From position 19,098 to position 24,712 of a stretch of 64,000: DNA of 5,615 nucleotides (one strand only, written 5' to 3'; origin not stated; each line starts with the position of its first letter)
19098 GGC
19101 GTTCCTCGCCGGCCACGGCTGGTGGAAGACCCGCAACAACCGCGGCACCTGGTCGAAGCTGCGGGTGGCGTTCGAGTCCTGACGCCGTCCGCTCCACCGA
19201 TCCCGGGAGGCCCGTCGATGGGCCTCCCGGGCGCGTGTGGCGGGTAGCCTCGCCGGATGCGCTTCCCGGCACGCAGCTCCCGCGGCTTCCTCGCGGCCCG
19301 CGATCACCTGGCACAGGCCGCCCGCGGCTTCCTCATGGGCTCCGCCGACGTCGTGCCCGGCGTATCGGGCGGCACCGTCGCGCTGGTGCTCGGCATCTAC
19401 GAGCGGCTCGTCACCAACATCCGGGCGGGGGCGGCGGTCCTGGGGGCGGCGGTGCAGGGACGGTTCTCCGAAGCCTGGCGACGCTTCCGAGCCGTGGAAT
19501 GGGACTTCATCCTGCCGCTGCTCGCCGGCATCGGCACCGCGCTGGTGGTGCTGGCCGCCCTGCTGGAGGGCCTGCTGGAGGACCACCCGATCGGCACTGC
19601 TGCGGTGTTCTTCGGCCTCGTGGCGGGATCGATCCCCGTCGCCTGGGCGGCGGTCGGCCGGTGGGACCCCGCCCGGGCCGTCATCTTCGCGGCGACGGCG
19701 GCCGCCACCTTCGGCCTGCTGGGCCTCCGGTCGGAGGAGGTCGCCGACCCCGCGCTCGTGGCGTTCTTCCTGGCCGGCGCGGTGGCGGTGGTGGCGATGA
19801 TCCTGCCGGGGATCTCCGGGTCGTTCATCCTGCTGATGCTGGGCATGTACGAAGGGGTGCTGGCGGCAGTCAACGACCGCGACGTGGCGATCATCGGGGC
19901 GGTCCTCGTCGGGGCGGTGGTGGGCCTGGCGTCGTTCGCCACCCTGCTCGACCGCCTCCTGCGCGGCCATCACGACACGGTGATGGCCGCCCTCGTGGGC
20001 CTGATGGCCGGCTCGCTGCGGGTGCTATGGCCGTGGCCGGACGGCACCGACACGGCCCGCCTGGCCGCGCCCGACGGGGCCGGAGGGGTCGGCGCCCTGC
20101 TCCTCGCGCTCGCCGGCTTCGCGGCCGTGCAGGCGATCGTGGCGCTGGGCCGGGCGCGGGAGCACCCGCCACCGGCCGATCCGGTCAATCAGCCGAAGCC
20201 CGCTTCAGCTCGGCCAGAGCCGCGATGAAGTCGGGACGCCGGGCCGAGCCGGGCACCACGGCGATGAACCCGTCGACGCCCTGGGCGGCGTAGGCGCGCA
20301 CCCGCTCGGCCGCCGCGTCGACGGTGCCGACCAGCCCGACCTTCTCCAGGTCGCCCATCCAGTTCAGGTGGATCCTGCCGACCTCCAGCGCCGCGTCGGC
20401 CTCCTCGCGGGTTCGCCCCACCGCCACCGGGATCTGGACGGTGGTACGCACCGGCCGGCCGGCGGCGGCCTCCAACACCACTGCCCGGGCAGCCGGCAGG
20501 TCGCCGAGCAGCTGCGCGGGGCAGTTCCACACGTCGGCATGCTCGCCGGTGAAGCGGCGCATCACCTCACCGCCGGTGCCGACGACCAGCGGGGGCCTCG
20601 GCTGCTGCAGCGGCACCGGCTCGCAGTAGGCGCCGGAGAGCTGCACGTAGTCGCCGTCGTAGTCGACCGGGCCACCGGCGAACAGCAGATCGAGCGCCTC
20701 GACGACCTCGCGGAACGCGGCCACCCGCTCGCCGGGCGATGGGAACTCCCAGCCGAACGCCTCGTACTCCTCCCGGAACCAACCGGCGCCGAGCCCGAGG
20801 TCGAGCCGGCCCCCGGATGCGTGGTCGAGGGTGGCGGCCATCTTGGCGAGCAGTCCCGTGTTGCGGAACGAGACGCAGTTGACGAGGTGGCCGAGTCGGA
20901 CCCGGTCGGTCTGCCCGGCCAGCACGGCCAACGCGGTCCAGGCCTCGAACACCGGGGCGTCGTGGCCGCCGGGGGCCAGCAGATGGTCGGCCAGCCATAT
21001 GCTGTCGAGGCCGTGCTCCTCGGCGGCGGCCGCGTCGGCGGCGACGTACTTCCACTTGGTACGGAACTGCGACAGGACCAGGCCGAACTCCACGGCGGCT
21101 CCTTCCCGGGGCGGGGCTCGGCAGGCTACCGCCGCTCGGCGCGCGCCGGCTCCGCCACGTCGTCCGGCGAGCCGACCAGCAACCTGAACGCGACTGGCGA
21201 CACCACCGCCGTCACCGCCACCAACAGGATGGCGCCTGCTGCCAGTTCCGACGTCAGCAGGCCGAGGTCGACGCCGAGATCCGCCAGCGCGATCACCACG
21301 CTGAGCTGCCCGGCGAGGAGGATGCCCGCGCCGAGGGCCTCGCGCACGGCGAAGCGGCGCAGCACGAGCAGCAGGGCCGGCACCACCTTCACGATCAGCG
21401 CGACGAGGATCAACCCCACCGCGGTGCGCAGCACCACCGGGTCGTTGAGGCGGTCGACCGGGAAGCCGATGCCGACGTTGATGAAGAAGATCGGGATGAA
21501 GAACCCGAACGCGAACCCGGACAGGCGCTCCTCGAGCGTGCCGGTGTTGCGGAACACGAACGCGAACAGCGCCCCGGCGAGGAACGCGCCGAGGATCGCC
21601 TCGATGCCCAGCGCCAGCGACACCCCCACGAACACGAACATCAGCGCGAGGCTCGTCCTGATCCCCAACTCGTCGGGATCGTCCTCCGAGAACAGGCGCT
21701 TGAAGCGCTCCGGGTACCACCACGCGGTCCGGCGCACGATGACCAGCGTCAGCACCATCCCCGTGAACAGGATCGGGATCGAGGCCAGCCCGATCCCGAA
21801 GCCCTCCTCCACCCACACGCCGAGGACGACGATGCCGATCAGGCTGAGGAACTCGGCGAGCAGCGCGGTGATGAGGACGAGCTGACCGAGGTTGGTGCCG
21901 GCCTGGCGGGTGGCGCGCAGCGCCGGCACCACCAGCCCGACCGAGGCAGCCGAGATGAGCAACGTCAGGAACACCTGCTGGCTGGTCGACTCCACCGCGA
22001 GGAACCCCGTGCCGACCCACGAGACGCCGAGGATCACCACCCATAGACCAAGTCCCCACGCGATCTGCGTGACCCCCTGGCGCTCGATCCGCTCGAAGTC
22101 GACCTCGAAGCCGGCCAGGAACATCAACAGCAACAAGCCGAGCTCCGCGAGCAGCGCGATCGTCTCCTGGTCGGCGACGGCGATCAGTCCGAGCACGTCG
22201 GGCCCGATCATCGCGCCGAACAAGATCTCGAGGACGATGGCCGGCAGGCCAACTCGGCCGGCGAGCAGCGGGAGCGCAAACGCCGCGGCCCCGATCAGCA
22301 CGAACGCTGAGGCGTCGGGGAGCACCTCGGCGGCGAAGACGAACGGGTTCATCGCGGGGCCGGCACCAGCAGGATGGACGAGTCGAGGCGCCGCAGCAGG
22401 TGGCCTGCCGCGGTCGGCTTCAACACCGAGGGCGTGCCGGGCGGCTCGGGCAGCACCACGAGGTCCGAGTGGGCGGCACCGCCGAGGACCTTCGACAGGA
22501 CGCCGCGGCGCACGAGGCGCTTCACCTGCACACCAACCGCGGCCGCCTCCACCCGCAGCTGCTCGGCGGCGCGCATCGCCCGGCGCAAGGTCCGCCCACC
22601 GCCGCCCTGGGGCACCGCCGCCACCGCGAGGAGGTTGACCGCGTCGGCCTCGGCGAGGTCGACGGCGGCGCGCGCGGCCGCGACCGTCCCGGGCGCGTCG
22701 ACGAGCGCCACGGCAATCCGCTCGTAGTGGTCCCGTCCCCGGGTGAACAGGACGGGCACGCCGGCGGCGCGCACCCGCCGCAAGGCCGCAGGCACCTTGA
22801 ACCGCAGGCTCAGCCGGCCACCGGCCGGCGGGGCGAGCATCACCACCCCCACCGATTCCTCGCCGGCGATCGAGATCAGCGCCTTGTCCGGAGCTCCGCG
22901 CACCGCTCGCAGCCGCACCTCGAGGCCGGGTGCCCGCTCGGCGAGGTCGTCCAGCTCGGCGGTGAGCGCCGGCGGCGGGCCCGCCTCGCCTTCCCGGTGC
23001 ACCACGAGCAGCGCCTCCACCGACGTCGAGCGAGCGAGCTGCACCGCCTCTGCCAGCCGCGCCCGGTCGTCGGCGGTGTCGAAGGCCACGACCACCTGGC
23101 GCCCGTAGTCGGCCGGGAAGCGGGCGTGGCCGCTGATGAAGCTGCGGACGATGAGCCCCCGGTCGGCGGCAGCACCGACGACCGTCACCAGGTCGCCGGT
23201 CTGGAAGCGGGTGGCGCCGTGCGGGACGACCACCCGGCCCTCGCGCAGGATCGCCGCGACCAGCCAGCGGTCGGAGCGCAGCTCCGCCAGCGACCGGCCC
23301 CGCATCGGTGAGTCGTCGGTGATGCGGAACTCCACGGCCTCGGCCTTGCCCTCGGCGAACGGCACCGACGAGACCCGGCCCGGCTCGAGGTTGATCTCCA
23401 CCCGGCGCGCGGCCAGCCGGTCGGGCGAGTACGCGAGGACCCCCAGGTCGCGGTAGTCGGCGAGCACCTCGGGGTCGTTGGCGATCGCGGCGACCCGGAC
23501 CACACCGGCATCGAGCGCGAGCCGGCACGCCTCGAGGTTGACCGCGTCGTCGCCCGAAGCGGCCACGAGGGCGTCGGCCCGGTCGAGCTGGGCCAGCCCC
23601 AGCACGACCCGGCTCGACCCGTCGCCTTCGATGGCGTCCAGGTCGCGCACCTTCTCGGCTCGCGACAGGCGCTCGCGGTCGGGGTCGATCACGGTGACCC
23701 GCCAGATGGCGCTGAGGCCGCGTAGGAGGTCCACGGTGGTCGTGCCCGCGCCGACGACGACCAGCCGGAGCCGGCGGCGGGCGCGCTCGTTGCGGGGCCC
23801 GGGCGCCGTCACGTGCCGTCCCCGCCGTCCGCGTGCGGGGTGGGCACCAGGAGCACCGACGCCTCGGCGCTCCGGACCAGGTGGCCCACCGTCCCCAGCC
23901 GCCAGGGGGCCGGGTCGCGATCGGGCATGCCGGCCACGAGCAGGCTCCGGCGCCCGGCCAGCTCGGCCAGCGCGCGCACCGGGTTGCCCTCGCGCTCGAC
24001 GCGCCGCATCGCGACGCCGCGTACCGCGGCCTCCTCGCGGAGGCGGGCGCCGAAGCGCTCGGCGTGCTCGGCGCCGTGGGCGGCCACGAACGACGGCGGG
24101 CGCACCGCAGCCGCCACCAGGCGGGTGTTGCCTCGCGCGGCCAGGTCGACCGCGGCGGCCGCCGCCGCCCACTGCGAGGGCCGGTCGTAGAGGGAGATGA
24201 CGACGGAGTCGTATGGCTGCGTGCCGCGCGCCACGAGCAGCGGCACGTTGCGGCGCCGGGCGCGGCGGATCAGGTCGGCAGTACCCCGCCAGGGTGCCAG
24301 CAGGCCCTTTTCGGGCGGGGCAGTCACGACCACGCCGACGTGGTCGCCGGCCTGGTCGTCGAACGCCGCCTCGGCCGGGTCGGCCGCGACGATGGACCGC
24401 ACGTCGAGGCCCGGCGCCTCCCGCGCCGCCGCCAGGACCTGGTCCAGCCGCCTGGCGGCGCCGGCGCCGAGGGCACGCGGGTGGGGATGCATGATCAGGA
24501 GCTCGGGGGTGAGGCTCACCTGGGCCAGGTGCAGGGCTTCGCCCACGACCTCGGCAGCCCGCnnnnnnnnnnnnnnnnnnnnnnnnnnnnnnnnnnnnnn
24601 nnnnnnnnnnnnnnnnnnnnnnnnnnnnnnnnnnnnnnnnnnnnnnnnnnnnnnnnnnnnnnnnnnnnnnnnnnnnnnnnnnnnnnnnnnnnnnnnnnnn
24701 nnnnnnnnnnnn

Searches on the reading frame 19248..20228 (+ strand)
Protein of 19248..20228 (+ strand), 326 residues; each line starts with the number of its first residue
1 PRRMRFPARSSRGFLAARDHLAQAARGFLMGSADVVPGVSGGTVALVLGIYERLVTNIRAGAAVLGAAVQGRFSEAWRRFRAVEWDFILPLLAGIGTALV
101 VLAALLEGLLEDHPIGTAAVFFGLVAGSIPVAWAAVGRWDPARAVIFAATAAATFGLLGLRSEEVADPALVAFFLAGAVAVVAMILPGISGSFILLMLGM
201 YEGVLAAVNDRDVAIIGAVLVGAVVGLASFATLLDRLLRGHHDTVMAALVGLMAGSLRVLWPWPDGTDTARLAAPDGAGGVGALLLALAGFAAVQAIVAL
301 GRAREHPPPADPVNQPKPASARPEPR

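Call 28: search_protein_families(library=pfam, proteins=[window:19248-20228:+], max_evalue=0.001)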
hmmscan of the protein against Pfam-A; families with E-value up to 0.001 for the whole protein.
window:19248-20228:+ (326 aa): 1 family
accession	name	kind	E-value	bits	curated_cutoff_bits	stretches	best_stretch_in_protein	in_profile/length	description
PF04018.18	VCA0040-like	-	4.7e-72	243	26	1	30-268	1-236/246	Undecaprenyl phosphate translocase-like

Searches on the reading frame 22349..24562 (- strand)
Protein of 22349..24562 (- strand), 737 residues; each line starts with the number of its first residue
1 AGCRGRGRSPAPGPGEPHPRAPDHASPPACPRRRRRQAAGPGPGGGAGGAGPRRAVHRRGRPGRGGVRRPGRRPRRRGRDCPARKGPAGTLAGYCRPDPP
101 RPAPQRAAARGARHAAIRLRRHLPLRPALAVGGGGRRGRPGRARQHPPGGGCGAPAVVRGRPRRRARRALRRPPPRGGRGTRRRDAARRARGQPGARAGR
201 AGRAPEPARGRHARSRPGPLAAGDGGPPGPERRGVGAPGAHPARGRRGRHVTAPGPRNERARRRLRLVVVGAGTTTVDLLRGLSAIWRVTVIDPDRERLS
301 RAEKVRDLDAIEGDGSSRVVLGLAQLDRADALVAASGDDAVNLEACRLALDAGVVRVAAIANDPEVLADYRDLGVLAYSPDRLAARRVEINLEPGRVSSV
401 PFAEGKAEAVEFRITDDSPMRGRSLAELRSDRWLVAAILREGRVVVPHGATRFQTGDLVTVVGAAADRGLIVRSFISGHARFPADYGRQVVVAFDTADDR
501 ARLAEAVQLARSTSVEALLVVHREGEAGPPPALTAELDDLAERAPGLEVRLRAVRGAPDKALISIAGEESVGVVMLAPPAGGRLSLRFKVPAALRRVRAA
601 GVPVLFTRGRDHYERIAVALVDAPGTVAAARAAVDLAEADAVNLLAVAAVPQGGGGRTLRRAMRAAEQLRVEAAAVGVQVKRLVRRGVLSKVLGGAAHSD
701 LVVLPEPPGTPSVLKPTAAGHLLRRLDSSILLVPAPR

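Call 83: search_protein_families(library=pfam, proteins=[window:22349-24562:-], max_evalue=0.001)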
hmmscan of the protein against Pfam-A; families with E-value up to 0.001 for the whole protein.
window:22349-24562:- (737 aa): 2 families
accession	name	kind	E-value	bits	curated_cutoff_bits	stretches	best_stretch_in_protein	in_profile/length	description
PF02254.24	TrkA_N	-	1.5e-16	61.2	23.8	1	268-375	2-110/116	TrkA-N domain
PF02080.26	TrkA_C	-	2.1e-12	47.2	27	1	410-467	2-62/71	TrkA-C domain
